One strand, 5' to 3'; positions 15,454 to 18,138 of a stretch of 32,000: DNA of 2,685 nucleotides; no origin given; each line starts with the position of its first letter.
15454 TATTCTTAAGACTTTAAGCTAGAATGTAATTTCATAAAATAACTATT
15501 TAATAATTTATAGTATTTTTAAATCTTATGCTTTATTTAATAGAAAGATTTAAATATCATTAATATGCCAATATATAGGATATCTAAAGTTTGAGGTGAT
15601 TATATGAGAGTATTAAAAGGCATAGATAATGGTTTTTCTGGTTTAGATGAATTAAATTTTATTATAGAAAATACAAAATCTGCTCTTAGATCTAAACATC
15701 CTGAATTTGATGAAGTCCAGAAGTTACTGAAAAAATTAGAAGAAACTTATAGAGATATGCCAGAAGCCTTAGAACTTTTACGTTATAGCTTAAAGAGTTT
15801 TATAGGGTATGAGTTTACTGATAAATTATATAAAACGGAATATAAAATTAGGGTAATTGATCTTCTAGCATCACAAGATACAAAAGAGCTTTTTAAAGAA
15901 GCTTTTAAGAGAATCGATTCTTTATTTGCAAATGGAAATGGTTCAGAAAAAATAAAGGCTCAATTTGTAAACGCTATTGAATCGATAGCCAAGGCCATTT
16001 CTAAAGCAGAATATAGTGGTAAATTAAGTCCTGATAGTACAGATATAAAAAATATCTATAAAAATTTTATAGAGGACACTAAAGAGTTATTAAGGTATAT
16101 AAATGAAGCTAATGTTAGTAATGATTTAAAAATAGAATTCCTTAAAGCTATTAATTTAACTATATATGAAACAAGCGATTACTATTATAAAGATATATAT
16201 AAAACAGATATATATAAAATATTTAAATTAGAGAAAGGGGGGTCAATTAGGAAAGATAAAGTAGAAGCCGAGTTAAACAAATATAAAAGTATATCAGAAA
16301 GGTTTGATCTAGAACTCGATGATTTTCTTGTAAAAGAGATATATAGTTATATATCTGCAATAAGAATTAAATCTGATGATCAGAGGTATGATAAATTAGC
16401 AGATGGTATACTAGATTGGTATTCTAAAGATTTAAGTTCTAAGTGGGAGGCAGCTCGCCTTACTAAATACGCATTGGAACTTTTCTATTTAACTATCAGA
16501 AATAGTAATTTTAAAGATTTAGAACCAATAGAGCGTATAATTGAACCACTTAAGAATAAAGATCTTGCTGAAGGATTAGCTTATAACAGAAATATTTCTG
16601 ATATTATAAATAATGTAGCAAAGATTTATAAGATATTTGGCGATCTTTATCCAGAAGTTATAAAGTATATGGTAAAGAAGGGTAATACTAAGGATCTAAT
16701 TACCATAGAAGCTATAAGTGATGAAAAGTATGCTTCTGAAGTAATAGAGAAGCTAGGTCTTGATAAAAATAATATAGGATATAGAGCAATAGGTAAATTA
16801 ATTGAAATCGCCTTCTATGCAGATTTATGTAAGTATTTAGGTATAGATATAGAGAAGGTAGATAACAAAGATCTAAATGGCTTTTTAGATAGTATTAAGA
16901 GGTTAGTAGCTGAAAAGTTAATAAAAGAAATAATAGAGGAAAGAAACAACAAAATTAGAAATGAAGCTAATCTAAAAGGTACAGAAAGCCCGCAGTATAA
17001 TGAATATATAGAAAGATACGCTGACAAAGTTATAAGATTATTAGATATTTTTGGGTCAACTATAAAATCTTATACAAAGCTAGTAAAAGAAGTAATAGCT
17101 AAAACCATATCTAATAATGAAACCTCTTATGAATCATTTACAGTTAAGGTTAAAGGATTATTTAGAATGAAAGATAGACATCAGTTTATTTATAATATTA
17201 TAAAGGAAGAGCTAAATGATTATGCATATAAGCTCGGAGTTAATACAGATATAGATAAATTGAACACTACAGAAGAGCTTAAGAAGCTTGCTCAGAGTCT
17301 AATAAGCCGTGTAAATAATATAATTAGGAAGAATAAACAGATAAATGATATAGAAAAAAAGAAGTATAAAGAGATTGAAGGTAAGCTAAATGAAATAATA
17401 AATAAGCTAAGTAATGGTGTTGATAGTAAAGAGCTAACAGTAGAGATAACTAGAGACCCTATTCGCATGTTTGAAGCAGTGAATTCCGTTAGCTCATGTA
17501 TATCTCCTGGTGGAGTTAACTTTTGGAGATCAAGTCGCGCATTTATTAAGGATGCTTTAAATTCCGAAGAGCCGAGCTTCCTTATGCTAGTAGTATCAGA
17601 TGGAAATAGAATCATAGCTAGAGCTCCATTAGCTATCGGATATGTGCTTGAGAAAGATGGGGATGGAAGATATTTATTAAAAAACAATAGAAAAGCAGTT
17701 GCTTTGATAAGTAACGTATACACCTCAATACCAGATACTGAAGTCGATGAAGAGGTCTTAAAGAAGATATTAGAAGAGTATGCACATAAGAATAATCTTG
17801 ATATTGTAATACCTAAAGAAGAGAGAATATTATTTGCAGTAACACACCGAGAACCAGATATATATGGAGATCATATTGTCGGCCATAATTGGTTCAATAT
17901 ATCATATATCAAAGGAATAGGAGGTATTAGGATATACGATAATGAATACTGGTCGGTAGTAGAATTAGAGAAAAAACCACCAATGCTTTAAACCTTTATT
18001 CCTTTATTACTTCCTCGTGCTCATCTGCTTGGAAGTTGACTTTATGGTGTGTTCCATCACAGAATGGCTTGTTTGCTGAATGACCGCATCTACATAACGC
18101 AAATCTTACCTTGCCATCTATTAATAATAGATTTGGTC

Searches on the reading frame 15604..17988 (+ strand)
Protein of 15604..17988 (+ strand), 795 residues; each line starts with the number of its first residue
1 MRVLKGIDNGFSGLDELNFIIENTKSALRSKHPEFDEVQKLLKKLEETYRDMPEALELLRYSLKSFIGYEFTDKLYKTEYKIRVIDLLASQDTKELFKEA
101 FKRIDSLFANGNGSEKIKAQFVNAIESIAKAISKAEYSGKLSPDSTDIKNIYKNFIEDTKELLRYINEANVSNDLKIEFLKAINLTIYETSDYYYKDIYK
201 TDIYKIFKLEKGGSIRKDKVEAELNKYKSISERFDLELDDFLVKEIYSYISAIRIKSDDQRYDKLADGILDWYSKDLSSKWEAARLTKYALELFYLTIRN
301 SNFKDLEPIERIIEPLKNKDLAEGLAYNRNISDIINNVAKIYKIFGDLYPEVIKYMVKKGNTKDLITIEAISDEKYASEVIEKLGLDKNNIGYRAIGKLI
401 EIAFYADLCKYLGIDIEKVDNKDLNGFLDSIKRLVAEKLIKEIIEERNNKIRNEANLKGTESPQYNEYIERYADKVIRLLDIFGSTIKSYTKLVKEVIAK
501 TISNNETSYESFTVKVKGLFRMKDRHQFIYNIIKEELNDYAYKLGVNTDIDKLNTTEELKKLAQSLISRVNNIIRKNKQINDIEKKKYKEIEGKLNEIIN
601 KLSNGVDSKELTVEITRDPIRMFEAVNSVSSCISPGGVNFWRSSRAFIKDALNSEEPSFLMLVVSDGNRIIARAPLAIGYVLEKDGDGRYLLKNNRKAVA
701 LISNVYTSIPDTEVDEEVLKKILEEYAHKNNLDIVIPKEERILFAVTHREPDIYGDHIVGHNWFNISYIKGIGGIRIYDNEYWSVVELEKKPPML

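Call 6: search_protein_families(library=pfam, proteins=[window:15604-17988:+], max_evalue=0.01)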
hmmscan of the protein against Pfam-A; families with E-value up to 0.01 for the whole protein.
window:15604-17988:+ (795 aa): 1 family
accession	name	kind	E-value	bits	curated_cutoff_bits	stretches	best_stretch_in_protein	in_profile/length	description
PF04286.17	DUF445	-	0.00062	20.2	33.8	0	430-661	71-272/368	Protein of unknown function (DUF445)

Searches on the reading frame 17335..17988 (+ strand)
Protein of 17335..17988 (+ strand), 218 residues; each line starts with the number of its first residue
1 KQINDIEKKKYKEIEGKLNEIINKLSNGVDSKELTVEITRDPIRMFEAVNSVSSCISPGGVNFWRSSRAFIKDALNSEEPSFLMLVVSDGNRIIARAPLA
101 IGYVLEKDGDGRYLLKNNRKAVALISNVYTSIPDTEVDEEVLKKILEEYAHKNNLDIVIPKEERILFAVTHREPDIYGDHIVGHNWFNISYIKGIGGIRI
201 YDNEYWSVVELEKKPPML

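Call 12: search_protein_families(library=pfam, proteins=[window:17335-17988:+], max_evalue=10)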
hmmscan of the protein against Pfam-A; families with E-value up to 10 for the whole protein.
window:17335-17988:+ (218 aa): 3 families
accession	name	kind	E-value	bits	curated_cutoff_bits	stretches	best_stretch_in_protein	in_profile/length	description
PF24912.1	SH3_TNRC18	-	0.043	14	27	1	152-183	5-39/58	TNRC18-like,(4.1.1) SH3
PF09687.15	PRESAN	-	0.15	12.9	23.7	1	2-27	29-54/125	Plasmodium RESA N-terminal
PF14022.11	DUF4238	-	0.15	11.9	27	1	3-45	58-98/281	Protein of unknown function (DUF4238)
